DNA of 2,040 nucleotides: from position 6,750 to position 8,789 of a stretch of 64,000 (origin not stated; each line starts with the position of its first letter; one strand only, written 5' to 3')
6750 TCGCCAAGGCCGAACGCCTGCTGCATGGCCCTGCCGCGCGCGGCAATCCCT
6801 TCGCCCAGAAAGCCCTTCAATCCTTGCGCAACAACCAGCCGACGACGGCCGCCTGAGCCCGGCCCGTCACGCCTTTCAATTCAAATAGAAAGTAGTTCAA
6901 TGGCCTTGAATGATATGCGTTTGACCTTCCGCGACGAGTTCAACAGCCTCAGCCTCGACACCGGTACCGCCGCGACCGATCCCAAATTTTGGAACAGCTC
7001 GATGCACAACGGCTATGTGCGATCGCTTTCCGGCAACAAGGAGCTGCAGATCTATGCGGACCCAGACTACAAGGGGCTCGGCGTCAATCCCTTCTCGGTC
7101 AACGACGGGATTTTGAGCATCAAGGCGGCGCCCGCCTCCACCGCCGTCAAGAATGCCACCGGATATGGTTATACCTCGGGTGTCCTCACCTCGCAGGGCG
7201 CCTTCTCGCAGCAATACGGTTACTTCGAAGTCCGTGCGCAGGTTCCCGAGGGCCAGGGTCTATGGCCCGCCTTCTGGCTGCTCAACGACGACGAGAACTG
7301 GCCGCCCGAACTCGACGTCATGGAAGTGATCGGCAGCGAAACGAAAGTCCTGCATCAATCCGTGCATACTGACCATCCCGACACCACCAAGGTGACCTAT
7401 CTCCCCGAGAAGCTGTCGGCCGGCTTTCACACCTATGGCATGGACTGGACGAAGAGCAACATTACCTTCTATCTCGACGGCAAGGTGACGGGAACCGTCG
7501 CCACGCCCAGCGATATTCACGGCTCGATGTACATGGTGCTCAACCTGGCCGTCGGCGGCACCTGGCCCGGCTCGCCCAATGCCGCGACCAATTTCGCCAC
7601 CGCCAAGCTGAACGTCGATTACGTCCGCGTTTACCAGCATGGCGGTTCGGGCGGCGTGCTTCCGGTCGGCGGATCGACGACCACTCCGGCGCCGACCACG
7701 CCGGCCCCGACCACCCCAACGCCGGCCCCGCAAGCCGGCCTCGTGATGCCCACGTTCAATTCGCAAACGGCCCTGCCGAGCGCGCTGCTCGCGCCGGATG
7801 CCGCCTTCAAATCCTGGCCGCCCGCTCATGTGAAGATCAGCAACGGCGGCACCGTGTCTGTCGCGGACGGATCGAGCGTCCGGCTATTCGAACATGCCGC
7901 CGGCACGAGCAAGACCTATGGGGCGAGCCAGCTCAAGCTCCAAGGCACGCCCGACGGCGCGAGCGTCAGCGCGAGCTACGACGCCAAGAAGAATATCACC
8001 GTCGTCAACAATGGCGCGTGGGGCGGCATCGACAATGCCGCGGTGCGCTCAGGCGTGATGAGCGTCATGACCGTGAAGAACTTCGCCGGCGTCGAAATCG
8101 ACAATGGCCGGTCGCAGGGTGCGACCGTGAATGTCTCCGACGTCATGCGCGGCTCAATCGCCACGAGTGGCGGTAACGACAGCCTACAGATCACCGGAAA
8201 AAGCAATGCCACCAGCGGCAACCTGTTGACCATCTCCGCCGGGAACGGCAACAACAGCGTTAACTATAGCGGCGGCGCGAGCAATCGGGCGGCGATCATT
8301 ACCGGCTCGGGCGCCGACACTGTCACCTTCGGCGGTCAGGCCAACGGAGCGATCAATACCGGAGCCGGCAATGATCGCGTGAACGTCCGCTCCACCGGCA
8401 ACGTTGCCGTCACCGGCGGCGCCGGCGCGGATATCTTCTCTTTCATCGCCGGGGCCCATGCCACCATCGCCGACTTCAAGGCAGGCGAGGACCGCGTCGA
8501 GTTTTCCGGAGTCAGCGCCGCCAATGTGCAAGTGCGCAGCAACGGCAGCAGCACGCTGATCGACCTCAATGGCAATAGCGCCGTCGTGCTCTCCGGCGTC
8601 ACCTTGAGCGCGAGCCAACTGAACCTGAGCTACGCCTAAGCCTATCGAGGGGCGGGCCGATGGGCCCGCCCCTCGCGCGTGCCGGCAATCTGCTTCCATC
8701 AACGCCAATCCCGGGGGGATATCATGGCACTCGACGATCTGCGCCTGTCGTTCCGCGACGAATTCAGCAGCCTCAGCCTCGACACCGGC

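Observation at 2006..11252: Self-contained type I secretion cassette: HlyB-type ABC transporter, HlyD adaptor, a Sel1-repeat protein and two tandem GH16-RTX glycanase cargos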

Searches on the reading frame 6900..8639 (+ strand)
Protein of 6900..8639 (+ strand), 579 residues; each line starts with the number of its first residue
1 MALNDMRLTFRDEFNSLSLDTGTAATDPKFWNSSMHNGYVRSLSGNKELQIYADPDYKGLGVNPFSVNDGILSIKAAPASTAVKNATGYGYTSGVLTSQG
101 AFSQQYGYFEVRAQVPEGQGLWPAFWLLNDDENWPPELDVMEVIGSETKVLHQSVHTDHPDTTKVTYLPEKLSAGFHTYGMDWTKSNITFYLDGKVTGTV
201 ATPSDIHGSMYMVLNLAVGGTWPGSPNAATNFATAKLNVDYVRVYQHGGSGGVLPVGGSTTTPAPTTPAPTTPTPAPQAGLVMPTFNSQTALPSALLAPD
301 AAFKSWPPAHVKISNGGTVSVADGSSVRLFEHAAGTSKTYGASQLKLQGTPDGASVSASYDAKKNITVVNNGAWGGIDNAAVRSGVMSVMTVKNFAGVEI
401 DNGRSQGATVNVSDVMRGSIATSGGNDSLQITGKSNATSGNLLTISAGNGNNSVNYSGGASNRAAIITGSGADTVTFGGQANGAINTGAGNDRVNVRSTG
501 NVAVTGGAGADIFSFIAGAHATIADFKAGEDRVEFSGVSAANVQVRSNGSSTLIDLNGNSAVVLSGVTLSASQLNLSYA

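Call 4: search_protein_families(library=pfam, proteins=[window:6900-8639:+], max_evalue=0.01)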
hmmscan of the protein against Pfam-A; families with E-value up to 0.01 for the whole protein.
window:6900-8639:+ (579 aa): 2 families
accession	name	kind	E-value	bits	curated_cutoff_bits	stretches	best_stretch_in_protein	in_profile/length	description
PF00722.28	Glyco_hydro_16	-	1.7e-25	89.9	22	1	91-241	29-173/175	Glycosyl hydrolases family 16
PF03935.22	SKN1_KRE6_Sbg1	-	8.2e-09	34.8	30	2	207-249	412-453/501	Beta-glucan synthesis-associated protein SKN1/KRE6/Sbg1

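Call 5: search_protein_families(library=ncbifam, proteins=[window:6900-8639:+], max_evalue=0.01)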
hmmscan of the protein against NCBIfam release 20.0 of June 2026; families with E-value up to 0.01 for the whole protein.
window:6900-8639:+ (579 aa): 4 families
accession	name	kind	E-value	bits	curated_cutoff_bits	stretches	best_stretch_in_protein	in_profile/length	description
NF052454.1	BtaGlycanEglC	equivalog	1e-71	242.3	700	2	5-246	216-457/459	endo-1,3-1,4-beta-glycanase EglC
NF047856.1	BGlucanaseBglS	equivalog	5.2e-10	39.2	300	1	85-203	79-196/237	beta-glucanase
NF041449.1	K_carrageenase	equivalog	1e-09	38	350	1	67-149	61-142/283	kappa-carrageenase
NF052392.1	BetGlycExoK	equivalog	7.6e-09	35.4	350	1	85-206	83-204/261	endo-1,3-1,4-beta-glycanase ExoK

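Call 34: find_homologous_proteins(query=window:6900-8639:+)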
Query window:6900-8639:+ (579 aa): 2452 proteins with E <= 0.001 among 8000 candidates; the best 120 are listed.
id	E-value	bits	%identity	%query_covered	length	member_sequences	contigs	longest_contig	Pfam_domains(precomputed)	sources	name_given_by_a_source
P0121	0.0e+0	1270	100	100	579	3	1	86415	PF03935.23,PF00722.29,PF26113.1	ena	-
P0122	0.0e+0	1226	96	100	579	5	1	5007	PF03935.23,PF00722.29,PF26113.1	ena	-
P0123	0.0e+0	1077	83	100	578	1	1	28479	PF03935.23,PF00722.29,PF26113.1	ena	-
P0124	0.0e+0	1042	80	100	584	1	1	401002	PF03935.23,PF00722.29,PF26113.1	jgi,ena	-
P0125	6.8e-295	997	53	100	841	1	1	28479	PF03935.23,PF00722.29,PF26113.1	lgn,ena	-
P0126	1.6e-289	979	53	99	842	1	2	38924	PF03935.23,PF00722.29,PF26113.1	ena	-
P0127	1.1e-288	976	53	99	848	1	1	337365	PF00722.29,PF26113.1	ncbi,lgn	ncbi:MAG: family 16 glycosylhydrolase [Alphaproteobacteria bacterium]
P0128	9.5e-286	967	52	100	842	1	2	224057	PF00722.29,PF26113.1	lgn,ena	-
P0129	2.6e-282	955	50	100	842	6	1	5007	PF03935.23,PF00722.29,PF26113.1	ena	-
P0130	2.0e-281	952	53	99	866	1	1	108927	PF00722.29,PF26113.1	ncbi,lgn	-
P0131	1.3e-280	950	51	100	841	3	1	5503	PF03935.23,PF00722.29,PF26113.1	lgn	-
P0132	2.2e-280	949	52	100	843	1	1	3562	PF03935.23,PF00722.29,PF26113.1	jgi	jgi:beta-glucanase (GH16 family)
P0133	3.1e-279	945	57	99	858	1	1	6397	PF03935.23,PF00722.29,PF26113.1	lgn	-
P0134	1.7e-243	827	49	86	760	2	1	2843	PF03935.23,PF00722.29,PF26113.1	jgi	jgi:hypothetical protein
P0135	1.9e-207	708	59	100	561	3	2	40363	PF08548.18,PF03935.23,PF00722.29,PF26113.1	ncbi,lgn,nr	ncbi:MAG TPA: family 16 glycosylhydrolase [Alphaproteobacteria bacterium]|nr:family 16 glycosylhydro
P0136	2.4e-182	625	44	99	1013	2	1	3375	PF00722.29,PF00353.26,PF26113.1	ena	-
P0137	9.5e-167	574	52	94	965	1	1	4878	PF00722.29,PF00353.26,PF26113.1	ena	-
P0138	1.5e-162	560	49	94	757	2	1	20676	PF00722.29,PF00353.26,PF26113.1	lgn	-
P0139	4.7e-148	512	38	99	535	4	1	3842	PF00722.29,PF26113.1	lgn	-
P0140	2.4e-147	510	57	43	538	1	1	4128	PF03935.23,PF00722.29,PF26113.1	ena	-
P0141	2.7e-147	510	44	43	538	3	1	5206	PF00722.29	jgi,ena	-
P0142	3.5e-145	503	47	99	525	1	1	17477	PF03935.23,PF00722.29,PF26113.1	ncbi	-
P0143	5.0e-145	502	46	43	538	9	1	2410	PF03935.23,PF00722.29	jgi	jgi:beta-glucanase (GH16 family)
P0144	5.4e-143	495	47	99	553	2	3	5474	PF00722.29,PF26113.1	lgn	-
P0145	8.2e-139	482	55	41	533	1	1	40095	PF00722.29,PF26113.1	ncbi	-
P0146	1.8e-138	481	45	100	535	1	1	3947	PF00722.29,PF26113.1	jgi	jgi:beta-glucanase (GH16 family)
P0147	3.0e-138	480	44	44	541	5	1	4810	PF03935.23,PF00722.29,PF26113.1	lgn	-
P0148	1.4e-137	478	44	47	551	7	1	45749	PF03935.23,PF00722.29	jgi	jgi:beta-glucanase (GH16 family)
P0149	1.8e-137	477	44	44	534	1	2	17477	PF03935.23,PF00722.29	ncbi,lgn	-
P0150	6.1e-137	475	46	44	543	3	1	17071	PF03935.23,PF00722.29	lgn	-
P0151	6.1e-137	475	44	99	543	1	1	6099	PF03935.23,PF00722.29,PF26113.1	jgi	jgi:beta-glucanase (GH16 family)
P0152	5.3e-136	472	45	99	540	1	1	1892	PF00722.29,PF26113.1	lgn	-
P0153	5.0e-135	469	54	41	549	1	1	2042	PF00722.29,PF26113.1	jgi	jgi:serralysin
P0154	3.3e-134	466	45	99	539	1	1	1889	PF03935.23,PF00722.29,PF26113.1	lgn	-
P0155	4.4e-134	466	43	44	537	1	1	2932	PF03935.23,PF00722.29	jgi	jgi:beta-glucanase (GH16 family)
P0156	1.0e-133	465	46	100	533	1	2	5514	PF03935.23,PF00722.29,PF26113.1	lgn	-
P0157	1.6e-132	461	44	99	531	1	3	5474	PF00722.29,PF26113.1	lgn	-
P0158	5.5e-131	456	43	100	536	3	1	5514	PF00722.29,PF26113.1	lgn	-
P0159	2.2e-130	454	45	99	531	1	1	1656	PF03935.23,PF00722.29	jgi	jgi:beta-glucanase (GH16 family)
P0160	3.1e-127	443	52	42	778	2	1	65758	PF00722.29,PF00353.26,PF26113.1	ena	-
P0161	3.2e-126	440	42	100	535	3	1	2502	PF00722.29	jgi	jgi:serralysin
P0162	4.5e-126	440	45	99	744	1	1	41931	PF00722.29,PF00353.26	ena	-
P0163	1.1e-125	438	46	100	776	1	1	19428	PF00722.29,PF00353.26,PF26113.1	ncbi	-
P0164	1.3e-125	438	44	99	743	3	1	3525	PF00722.29,PF00353.26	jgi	-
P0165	5.9e-125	436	45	100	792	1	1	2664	PF00722.29,PF00353.26,PF26113.1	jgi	-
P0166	7.3e-125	436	45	100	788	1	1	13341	PF00722.29,PF00353.26,PF26113.1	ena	-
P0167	1.8e-124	434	35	99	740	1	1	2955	PF00722.29,PF00353.26,PF26113.1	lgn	-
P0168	2.1e-123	431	45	100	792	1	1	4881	PF00722.29,PF00353.26,PF26113.1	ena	-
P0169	1.7e-121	425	45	100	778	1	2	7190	PF00722.29,PF00353.26,PF26113.1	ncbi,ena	-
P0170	4.1e-121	423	40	42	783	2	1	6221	PF00722.29,PF00353.26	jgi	jgi:beta-glucanase (GH16 family)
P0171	1.3e-120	422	41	99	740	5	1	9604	PF00722.29,PF00353.26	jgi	jgi:beta-glucanase (GH16 family)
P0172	1.8e-120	421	43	99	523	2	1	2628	PF00722.29,PF26113.1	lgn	-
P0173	3.5e-118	414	40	42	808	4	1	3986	PF00722.29,PF00353.26,PF26113.1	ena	-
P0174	3.7e-118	413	41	99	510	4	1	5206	PF00722.29,PF26113.1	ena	-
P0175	3.7e-117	410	37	100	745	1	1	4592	PF00722.29,PF00353.26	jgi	jgi:beta-glucanase (GH16 family)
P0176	5.9e-117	410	38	42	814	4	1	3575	PF00722.29,PF00353.26,PF26113.1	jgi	jgi:beta-glucanase (GH16 family)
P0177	6.1e-117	409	42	99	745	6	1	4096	PF03935.23,PF00722.29,PF00353.26,PF26113.1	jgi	jgi:beta-glucanase (GH16 family)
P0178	8.0e-116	406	50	43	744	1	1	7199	PF03935.23,PF00722.29,PF00353.26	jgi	jgi:beta-glucanase (GH16 family)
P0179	9.9e-116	405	41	99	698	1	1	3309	PF00722.29,PF00353.26,PF26113.1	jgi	-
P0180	1.2e-114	402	41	99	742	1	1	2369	PF03935.23,PF00722.29,PF00353.26,PF26113.1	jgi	-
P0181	4.0e-114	400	42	99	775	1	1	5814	PF00722.29,PF00353.26,PF26113.1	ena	-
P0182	9.3e-114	399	46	79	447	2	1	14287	PF00722.29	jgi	jgi:beta-glucanase (GH16 family)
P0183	1.4e-110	388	48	42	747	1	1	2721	PF00722.29,PF00353.26,PF26113.1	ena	-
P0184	4.1e-110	387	39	99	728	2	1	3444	PF00722.29,PF00353.26,PF26113.1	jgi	-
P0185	1.1e-109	386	39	44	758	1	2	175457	PF03935.23,PF00722.29,PF26113.1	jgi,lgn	jgi:beta-glucanase (GH16 family)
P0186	2.2e-109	385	44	39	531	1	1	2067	PF03935.23,PF00722.29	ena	-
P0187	1.3e-108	382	40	98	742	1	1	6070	PF00722.29,PF00353.26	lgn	-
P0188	1.2e-107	379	44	85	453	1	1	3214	PF03935.23,PF00722.29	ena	-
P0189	8.7e-107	376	41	99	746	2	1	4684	PF00722.29,PF00353.26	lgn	-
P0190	2.1e-106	375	40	93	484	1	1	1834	PF03935.23,PF00722.29,PF26113.1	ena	-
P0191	9.1e-105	369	50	42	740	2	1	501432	PF00722.29,PF00353.26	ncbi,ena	-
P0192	5.3e-104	367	40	97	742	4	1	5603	PF00722.29,PF00353.26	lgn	-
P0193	1.6e-103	365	44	79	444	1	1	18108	PF00722.29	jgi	jgi:hypothetical protein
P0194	1.7e-103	365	40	99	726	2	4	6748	PF03935.23,PF00722.29,PF00353.26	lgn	-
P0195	3.4e-102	361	37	98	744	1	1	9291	PF03935.23,PF00722.29,PF00353.26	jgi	jgi:beta-glucanase (GH16 family)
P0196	2.0e-99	352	40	99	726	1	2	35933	PF03935.23,PF00722.29,PF00353.26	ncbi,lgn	ncbi:MAG: family 16 glycosylhydrolase [Rhodospirillales bacterium]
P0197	1.8e-97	345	39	29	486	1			PF03935.23,PF00722.29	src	-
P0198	2.4e-93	332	37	89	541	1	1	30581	PF03935.23,PF00722.29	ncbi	-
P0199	5.7e-90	320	42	75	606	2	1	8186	PF00722.29,PF00353.26,PF26113.1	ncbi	ncbi:MAG: family 16 glycosylhydrolase, partial [Dongiaceae bacterium]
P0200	1.1e-81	293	50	41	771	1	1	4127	PF00722.29,PF26113.1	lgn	-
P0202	2.7e-72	262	34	98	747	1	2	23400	PF03935.23,PF00722.29,PF00353.26,PF26113.1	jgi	jgi:serralysin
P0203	2.0e-71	259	32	97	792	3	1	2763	PF03935.23,PF00722.29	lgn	-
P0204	2.2e-71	259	48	41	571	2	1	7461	PF08548.18,PF03935.23,PF00722.29,PF00353.26,PF26113.1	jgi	jgi:beta-glucanase (GH16 family)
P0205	4.5e-71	258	49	42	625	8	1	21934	PF03935.23,PF00722.29,PF26113.1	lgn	-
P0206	1.1e-70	257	49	42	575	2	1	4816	PF03935.23,PF00722.29,PF26113.1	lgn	-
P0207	1.7e-70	256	49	45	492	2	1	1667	PF03935.23,PF00722.29,PF00353.26,PF26113.1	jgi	jgi:beta-glucanase (GH16 family)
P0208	3.0e-70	255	35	80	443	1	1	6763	PF03935.23,PF00722.29,PF26113.1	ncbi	-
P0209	1.3e-69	253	44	43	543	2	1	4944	PF03935.23,PF00722.29,PF00353.26,PF26113.1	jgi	jgi:beta-glucanase (GH16 family)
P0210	2.4e-69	252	47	45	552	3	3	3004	PF03935.23,PF00722.29,PF16841.12,PF26113.1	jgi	jgi:beta-glucanase (GH16 family)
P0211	3.7e-69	252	48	41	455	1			PF03935.23,PF00722.29,PF00353.26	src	-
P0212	4.4e-69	252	46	47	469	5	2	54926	PF03935.23,PF00722.29,PF00353.26,PF26113.1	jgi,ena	-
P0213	9.6e-69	250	47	41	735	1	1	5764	PF08548.18,PF03935.23,PF00722.29,PF00353.26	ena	-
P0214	1.7e-68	250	47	43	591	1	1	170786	PF03935.23,PF00722.29,PF00353.26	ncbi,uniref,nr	ncbi:family 16 glycosylhydrolase [Caulobacter sp. 17J80-11]|uniref:family 16 glycosylhydrolase n=1 T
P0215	4.7e-68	248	50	41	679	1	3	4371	PF00722.29,PF16841.12,PF26113.1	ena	-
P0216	4.8e-68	248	49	43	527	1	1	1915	PF03935.23,PF00722.29,PF00353.26,PF26113.1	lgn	-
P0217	1.9e-67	246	49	41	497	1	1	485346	PF03935.23,PF00722.29,PF00353.26,PF26113.1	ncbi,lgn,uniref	ncbi:family 16 glycosylhydrolase [Phenylobacterium sp.]|uniref:family 16 glycosylhydrolase n=1 Tax=P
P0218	2.0e-67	246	49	43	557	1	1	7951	PF03935.23,PF00722.29,PF16841.12,PF26113.1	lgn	-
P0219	3.7e-67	245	49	41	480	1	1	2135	PF03935.23,PF00722.29,PF00353.26,PF26113.1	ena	-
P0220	3.8e-67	245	50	41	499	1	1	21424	PF03935.23,PF00722.29,PF00353.26,PF26113.1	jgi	jgi:beta-glucanase (GH16 family)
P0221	5.1e-67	245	42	50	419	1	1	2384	PF03935.23,PF00722.29,PF00353.26,PF26113.1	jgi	jgi:beta-glucanase (GH16 family)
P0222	5.5e-67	245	50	42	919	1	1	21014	PF00722.29,PF00353.26,PF26113.1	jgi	jgi:serralysin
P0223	7.9e-67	244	51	41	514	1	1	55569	PF03935.23,PF00722.29,PF00353.26,PF26113.1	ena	-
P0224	8.2e-67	244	49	42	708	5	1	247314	PF03935.23,PF00722.29,PF00353.26,PF26113.1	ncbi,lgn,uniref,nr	ncbi:family 16 glycosylhydrolase [Methylobacterium sp. Leaf113]|uniref:family 16 glycosylhydrolase n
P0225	1.1e-66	244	47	42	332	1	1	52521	PF03935.23,PF00722.29,PF26113.1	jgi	jgi:serralysin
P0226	1.2e-66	243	50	41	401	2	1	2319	PF03935.23,PF00722.29,PF26113.1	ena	-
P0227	1.8e-66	243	45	45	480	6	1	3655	PF03935.23,PF00722.29,PF00353.26,PF26113.1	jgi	-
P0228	1.9e-66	243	46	46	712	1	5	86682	PF03935.23,PF00722.29,PF26113.1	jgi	jgi:beta-glucanase (GH16 family)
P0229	2.0e-66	243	48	42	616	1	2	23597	PF03935.23,PF00722.29,PF00353.26,PF26113.1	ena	-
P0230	2.0e-66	243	46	42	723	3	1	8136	PF03935.23,PF00722.29,PF00353.26,PF26113.1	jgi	jgi:beta-glucanase (GH16 family)/Ca2+-binding RTX toxin-like protein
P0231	2.7e-66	242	49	41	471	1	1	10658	PF03935.23,PF00722.29,PF00353.26,PF26113.1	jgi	jgi:beta-glucanase (GH16 family)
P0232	4.8e-66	241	37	42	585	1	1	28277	PF03935.23,PF13385.14,PF00722.29,PF26113.1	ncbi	-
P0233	6.8e-66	241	36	93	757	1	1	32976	PF03935.23,PF00722.29,PF00353.26,PF26113.1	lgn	-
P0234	6.8e-66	241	48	45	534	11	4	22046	PF03935.23,PF00722.29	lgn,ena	-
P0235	8.8e-66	241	46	45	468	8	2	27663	PF03935.23,PF00722.29,PF00353.26,PF26113.1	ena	-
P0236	2.8e-65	239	48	41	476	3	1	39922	PF03935.23,PF00722.29,PF00353.26,PF26113.1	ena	-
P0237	3.0e-65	239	46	47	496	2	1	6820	PF03935.23,PF00722.29,PF00353.26,PF26113.1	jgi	-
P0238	5.1e-65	238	44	41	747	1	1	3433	PF03935.23,PF00722.29,PF00353.26,PF26113.1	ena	-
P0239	5.4e-65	238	48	46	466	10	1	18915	PF03935.23,PF00722.29,PF00353.26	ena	-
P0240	8.6e-65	237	39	44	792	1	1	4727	PF03935.23,PF00722.29,PF26113.1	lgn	-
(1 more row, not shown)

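Call 46: find_encoding_contigs(protein=P0121, flank=10000, max_places=2)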
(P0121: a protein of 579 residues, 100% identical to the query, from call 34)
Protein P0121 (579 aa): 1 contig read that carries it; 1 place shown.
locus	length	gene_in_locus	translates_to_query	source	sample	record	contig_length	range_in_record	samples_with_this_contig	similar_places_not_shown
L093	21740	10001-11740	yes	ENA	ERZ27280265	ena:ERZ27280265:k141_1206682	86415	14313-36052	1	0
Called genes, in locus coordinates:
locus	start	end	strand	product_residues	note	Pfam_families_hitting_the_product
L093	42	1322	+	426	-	PF01053:Cys_Met_Meta_PP, PF01041:DegT_DnrJ_EryC1 (weak), PF00266:Aminotran_5 (weak)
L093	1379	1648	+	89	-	PF02597:ThiS (weak)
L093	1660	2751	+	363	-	PF15902:Sortilin-Vps10 (faint), PF02012:BNR (faint)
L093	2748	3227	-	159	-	PF06983:3-dmu-9_3-mt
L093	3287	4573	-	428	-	PF07690:MFS_1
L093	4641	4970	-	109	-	PF03091:CutA1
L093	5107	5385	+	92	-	-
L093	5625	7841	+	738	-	PF00664:ABC_membrane, PF00005:ABC_tran, PF02463:SMC_N (faint)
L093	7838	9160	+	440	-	PF25994:HH_AprE, PF26002:Beta-barrel_AprE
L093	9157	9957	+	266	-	PF23310:TPR_27 (faint), PF08238:Sel1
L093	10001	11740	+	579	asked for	PF03935:SKN1_KRE6_Sbg1 (faint), PF00722:Glyco_hydro_16, PF26113:GH16_XgeA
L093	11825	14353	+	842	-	PF00722:Glyco_hydro_16, PF26113:GH16_XgeA (weak), PF03935:SKN1_KRE6_Sbg1 (weak)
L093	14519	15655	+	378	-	PF02423:OCD_Mu_crystall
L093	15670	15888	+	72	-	PF04102:SlyX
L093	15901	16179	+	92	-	PF01541:GIY-YIG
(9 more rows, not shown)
